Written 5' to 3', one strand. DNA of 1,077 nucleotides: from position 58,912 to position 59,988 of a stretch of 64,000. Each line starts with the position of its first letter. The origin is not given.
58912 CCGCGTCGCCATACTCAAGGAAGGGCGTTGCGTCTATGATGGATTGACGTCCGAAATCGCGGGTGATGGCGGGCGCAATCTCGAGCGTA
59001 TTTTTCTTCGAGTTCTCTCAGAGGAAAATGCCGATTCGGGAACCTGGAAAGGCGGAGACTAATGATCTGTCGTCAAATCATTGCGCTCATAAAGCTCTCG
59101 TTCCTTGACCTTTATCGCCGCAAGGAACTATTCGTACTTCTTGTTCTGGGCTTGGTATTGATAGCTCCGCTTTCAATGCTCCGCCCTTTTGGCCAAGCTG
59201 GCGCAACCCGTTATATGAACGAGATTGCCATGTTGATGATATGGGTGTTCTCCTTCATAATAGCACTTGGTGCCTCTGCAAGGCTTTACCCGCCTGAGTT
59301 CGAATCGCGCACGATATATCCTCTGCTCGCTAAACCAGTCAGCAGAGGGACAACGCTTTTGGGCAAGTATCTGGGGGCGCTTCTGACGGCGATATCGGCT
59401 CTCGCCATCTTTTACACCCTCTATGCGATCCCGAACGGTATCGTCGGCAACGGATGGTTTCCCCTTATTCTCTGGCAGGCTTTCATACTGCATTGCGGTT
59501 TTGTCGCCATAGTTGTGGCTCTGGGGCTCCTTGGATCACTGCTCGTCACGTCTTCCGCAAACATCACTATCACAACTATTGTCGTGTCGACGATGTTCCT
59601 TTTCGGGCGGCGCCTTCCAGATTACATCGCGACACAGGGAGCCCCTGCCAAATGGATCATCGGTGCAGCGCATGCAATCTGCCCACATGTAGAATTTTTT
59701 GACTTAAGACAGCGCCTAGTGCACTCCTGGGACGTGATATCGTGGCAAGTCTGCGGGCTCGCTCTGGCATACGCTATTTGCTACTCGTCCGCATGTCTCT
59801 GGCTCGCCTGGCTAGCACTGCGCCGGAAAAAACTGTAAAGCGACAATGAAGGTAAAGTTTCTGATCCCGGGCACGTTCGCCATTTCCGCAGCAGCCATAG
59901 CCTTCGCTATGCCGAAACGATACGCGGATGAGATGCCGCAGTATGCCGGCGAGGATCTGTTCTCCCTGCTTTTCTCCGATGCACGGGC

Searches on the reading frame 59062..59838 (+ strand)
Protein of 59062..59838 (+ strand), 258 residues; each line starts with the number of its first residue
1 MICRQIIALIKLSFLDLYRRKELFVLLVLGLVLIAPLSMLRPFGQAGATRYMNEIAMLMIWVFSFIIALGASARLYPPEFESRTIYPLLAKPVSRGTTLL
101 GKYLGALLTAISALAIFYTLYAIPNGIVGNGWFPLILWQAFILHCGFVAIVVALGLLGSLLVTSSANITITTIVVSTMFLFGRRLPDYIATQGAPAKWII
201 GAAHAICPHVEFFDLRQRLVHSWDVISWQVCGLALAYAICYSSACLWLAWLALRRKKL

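Call 18: search_protein_families(library=pfam, proteins=[window:59062-59838:+], max_evalue=0.00001)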
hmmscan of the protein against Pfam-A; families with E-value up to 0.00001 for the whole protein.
window:59062-59838:+ (258 aa): 1 family
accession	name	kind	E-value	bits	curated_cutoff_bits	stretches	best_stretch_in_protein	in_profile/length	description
PF12679.13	ABC2_membrane_2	-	2.3e-06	27.5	27.2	1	46-181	72-197/283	ABC-2 family transporter protein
